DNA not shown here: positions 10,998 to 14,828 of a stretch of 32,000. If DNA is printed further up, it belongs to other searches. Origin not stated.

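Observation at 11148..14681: Complete Ser/Thr kinase hard-wired to a tubulin/FtsZ-like GTPase module in one 1177-aa protein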

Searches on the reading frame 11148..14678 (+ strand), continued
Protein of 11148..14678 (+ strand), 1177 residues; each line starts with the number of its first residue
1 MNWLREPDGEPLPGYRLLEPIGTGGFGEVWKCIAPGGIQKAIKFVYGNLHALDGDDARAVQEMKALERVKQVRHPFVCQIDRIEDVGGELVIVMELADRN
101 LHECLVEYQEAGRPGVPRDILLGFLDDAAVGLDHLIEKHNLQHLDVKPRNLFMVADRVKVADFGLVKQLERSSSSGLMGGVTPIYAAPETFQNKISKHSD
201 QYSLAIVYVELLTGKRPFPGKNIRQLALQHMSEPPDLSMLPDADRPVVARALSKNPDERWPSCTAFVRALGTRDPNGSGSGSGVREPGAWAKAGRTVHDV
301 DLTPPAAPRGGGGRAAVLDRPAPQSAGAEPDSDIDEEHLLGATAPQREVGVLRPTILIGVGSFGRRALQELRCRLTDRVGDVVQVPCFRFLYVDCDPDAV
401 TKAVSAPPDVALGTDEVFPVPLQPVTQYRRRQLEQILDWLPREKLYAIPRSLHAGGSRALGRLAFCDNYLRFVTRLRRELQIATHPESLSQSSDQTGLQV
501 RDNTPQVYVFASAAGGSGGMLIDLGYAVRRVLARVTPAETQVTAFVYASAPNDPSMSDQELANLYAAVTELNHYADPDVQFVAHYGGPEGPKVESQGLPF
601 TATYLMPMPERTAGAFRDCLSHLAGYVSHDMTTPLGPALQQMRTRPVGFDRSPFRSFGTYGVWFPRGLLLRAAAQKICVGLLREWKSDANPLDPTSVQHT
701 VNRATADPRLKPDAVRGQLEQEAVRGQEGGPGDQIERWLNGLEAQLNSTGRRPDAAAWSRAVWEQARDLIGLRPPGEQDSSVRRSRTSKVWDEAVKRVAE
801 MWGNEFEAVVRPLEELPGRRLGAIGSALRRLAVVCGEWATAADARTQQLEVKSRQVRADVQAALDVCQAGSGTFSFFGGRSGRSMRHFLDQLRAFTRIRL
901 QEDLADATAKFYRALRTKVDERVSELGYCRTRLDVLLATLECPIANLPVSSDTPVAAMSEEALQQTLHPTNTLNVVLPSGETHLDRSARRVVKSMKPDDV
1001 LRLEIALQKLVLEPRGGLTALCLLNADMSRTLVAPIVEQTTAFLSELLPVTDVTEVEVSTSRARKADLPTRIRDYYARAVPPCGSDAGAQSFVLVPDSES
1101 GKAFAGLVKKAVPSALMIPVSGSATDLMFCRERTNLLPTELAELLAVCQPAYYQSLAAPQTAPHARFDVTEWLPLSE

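Call 60: search_protein_families(library=ncbifam, proteins=[L031:6501-7925:+, L039:6738-7946:+, L040:6696-7946:+, L059:6550-7932:+], max_evalue=0.01)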
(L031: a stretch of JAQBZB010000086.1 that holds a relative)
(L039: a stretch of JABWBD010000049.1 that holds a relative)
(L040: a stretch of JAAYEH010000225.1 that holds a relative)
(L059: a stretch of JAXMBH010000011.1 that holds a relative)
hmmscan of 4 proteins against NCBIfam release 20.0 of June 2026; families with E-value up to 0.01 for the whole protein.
L031:6501-7925:+ (475 aa): 7 families
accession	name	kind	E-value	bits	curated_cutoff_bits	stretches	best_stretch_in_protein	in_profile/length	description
NF042959.1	IteA_antiphage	equivalog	1.5e-07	30.9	510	1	357-409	223-273/367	anti-phage ATPase IteA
NF041006.2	cell_div_CdvC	equivalog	7.7e-06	25.1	650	0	369-406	252-288/370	cell division protein CdvC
NF047748.1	PrtsmActNtasePan1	equivalog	0.0029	16.7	750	0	190-224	170-202/405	proteasome-activating nucleotidase Pan1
TIGR01242.2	TIGR01242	subfamily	0.0029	16.6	500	1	179-224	125-168/362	proteasome-activating nucleotidase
NF003069.1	PRK03992.1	subfamily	0.0033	16.6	500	1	184-224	147-185/379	proteasome-activating nucleotidase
TIGR03689.1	pup_AAA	equivalog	0.0039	15.9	504.75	0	201-230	213-242/512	proteasome ATPase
NF047747.1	PrtsmActNtasePan2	equivalog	0.004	16.4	700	0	180-223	163-204/397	proteasome-activating nucleotidase Pan2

L039:6738-7946:+ (403 aa): 13 families
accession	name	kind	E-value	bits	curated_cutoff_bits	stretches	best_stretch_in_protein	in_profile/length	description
NF045675.1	PhdiestaseDibA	equivalog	1.3e-11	43.6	980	1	261-382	494-616/623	phosphodiesterase DibA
NF049868.1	FhaB_Rv0019c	equivalog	3.1e-10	40.3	125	1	45-105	81-141/158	FHA domain-containing protein FhaB/FipA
NF052265.1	EAL_dom_RimA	equivalog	7.6e-10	38.5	430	1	264-382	116-233/248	S6 modification regulatory phosphodiesterase RimA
NF041660.2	oxygluDhInhib_OdhI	equivalog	7.5e-09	35.5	200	1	47-122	53-128/130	oxoglutarate dehydrogenase inhibitor Odhl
NF033760.1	gliding_GltG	equivalog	3.4e-08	32.5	650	1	54-121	28-96/650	adventurous gliding motility protein GltG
NF052573.1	HisKinEspAMyxo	equivalog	5.2e-08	31.4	1400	1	50-118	46-115/755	serine histidine kinase EspA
NF052596.1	RR_EAL_PvrR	equivalog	6.6e-08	31.6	580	1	154-377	143-375/398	response regulator cyclic di-GMP phosphodiesterase PvrR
TIGR03354.1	VI_FHA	hypoth_equivalog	1.1e-07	32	120.25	1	39-120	13-100/420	type VI secretion system-associated FHA domain protein TagH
NF052458.1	PhdiestGepA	equivalog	3.9e-07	28.7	1200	1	264-376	713-826/840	phosphodiesterase GepA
NF045673.1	c-di-GMPRcptLapD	equivalog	2e-06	26.4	1020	1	246-380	509-643/647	cyclic di-GMP receptor LapD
NF008467.0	PRK11359.1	equivalog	5.9e-05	21.2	857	1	236-377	635-778/800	oxygen-sensing cyclic-di-GMP phosphodiesterase DosP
NF007474.0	PRK10060.1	equivalog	8e-05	21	782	1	265-379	527-642/663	cyclic di-GMP phosphodiesterase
NF053781.1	cdiGMPphdstlr2612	equivalog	0.0033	15.1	1600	0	277-376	1151-1250/1268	Tlr1612 family c-di-GMP phosphodiesterase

L040:6696-7946:+ (417 aa): 13 families
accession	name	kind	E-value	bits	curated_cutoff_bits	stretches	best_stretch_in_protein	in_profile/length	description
NF049868.1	FhaB_Rv0019c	equivalog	1e-12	48.4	125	1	59-118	82-141/158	FHA domain-containing protein FhaB/FipA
NF052265.1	EAL_dom_RimA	equivalog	2.2e-10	40.2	430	1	181-392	16-229/248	S6 modification regulatory phosphodiesterase RimA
NF041660.2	oxygluDhInhib_OdhI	equivalog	2.8e-09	36.9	200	1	59-136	52-129/130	oxoglutarate dehydrogenase inhibitor Odhl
NF052573.1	HisKinEspAMyxo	equivalog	3.5e-09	35.2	1400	1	66-135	49-119/755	serine histidine kinase EspA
NF033760.1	gliding_GltG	equivalog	5.3e-09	35.2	650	1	65-150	26-112/650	adventurous gliding motility protein GltG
TIGR03354.1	VI_FHA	hypoth_equivalog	8.5e-09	35.7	120.25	1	57-136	18-103/420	type VI secretion system-associated FHA domain protein TagH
NF045675.1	PhdiestaseDibA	equivalog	7.6e-08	31.1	980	1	276-392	494-611/623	phosphodiesterase DibA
NF052458.1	PhdiestGepA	equivalog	1e-06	27.3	1200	1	296-391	731-826/840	phosphodiesterase GepA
NF052596.1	RR_EAL_PvrR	equivalog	5e-06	25.4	580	1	164-391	138-374/398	response regulator cyclic di-GMP phosphodiesterase PvrR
NF007474.0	PRK10060.1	equivalog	4.9e-05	21.7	782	1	180-391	420-639/663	cyclic di-GMP phosphodiesterase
NF052403.1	ESX1TransRegEspM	equivalog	7.2e-05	21.8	550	1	62-141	28-112/367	ESX-1 type VII secretion system transcriptional regulator EspM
NF045673.1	c-di-GMPRcptLapD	equivalog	0.00055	18.4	1020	1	260-393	508-641/647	cyclic di-GMP receptor LapD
NF053781.1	cdiGMPphdstlr2612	equivalog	0.0036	15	1600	0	300-391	1159-1250/1268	Tlr1612 family c-di-GMP phosphodiesterase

L059:6550-7932:+ (461 aa): 6 families
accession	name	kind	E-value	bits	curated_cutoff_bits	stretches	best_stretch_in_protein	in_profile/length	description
NF049868.1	FhaB_Rv0019c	equivalog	4.4e-14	52.8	125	1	102-190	66-155/158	FHA domain-containing protein FhaB/FipA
NF041660.2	oxygluDhInhib_OdhI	equivalog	1.7e-11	44.1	200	1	115-194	49-128/130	oxoglutarate dehydrogenase inhibitor Odhl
NF033760.1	gliding_GltG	equivalog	3.2e-10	39.2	650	1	125-276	27-177/650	adventurous gliding motility protein GltG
NF052573.1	HisKinEspAMyxo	equivalog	3.8e-10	38.4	1400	1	117-189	41-114/755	serine histidine kinase EspA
TIGR03354.1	VI_FHA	hypoth_equivalog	1e-09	38.8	120.25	1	113-193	15-101/420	type VI secretion system-associated FHA domain protein TagH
NF052403.1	ESX1TransRegEspM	equivalog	0.00058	18.8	550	1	99-186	7-92/367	ESX-1 type VII secretion system transcriptional regulator EspM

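Call 72: search_protein_families(library=pfam, proteins=[L020:7386-7868:-, L020:6707-7381:-, L023:6310-6732:-, L023:5579-6310:-, L037:7170-7625:-, L064:7344-7790:-, L022:9490-10953:+, L036:11641-12375:+, L046:6819-7772:+, L041:6667-7956:+], max_evalue=0.01)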
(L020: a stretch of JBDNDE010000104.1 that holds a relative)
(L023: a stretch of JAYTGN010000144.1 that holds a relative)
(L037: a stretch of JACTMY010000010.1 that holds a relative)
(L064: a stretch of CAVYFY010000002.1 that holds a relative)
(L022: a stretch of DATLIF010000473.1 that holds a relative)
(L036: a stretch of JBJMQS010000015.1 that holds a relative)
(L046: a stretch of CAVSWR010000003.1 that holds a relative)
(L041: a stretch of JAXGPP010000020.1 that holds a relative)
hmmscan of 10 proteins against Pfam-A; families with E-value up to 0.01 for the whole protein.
L020:7386-7868:- (160 aa): 1 family
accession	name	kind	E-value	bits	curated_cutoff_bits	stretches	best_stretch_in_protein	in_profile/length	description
PF04266.20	ASCH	-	1.8e-07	32.2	21.2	1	6-82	1-57/103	ASCH domain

L020:6707-7381:- (224 aa): 1 family
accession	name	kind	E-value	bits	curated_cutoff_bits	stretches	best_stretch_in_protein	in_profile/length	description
PF04476.19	4HFCP_synth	-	9.9e-51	173.1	22.4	1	3-216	1-227/228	4-HFC-P synthase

L023:6310-6732:- (140 aa): 1 family
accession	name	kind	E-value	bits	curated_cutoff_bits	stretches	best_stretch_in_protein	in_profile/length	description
PF04266.20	ASCH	-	1.3e-07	32.7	21.2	1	7-82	1-56/103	ASCH domain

L023:5579-6310:- (243 aa): 1 family
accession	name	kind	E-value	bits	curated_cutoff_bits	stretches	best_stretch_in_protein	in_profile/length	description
PF04476.19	4HFCP_synth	-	1.2e-57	195.8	22.4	1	18-239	1-228/228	4-HFC-P synthase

L037:7170-7625:- (151 aa): 1 family
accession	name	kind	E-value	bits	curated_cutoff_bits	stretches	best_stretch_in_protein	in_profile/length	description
PF04266.20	ASCH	-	2.5e-05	25.3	21.2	1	19-102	1-64/103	ASCH domain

L064:7344-7790:- (148 aa): 1 family
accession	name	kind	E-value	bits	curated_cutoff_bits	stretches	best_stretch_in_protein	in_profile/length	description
PF04266.20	ASCH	-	2.4e-09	38.3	21.2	1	9-94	1-66/103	ASCH domain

L022:9490-10953:+ (488 aa): 5 families
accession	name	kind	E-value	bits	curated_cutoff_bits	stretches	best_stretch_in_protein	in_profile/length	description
PF02616.19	SMC_ScpA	-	6e-33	115.2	24.6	1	20-226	1-224/232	Segregation and condensation protein ScpA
PF08241.18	Methyltransf_11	-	3.1e-15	57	21.2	1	294-389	1-94/95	Methyltransferase domain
PF13649.12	Methyltransf_25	-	5.3e-12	46.7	27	1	293-386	1-97/97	Methyltransferase domain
PF08242.18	Methyltransf_12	-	2.5e-07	31.8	30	1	297-388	4-98/98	Methyltransferase domain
PF13847.12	Methyltransf_31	-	1.7e-06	28.2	27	1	290-390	4-109/145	Methyltransferase domain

L036:11641-12375:+ (245 aa): 1 family
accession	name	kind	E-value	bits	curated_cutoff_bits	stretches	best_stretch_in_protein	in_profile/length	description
PF02616.19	SMC_ScpA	-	1.1e-26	94.7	24.6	1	21-226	1-220/232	Segregation and condensation protein ScpA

L046:6819-7772:+ (318 aa): 3 families
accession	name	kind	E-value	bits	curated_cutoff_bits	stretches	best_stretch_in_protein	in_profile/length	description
PF00563.25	EAL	-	7.9e-29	101.1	31.3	1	133-304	6-185/236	EAL domain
PF00498.31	FHA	-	1e-14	55.2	20.7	1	36-98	2-66/67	FHA domain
PF16697.10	Yop-YscD_cpl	-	1.3e-08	35.4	33.2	1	28-105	12-90/94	Inner membrane component of T3SS, cytoplasmic domain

L041:6667-7956:+ (430 aa): 3 families
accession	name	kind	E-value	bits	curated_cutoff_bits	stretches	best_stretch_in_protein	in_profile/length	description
PF00563.25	EAL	-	4e-24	85.7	31.3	1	178-403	3-236/236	EAL domain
PF00498.31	FHA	-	1.9e-19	70.3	20.7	1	72-134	2-67/67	FHA domain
PF16697.10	Yop-YscD_cpl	-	1.8e-07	31.8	33.2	1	67-140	15-90/94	Inner membrane component of T3SS, cytoplasmic domain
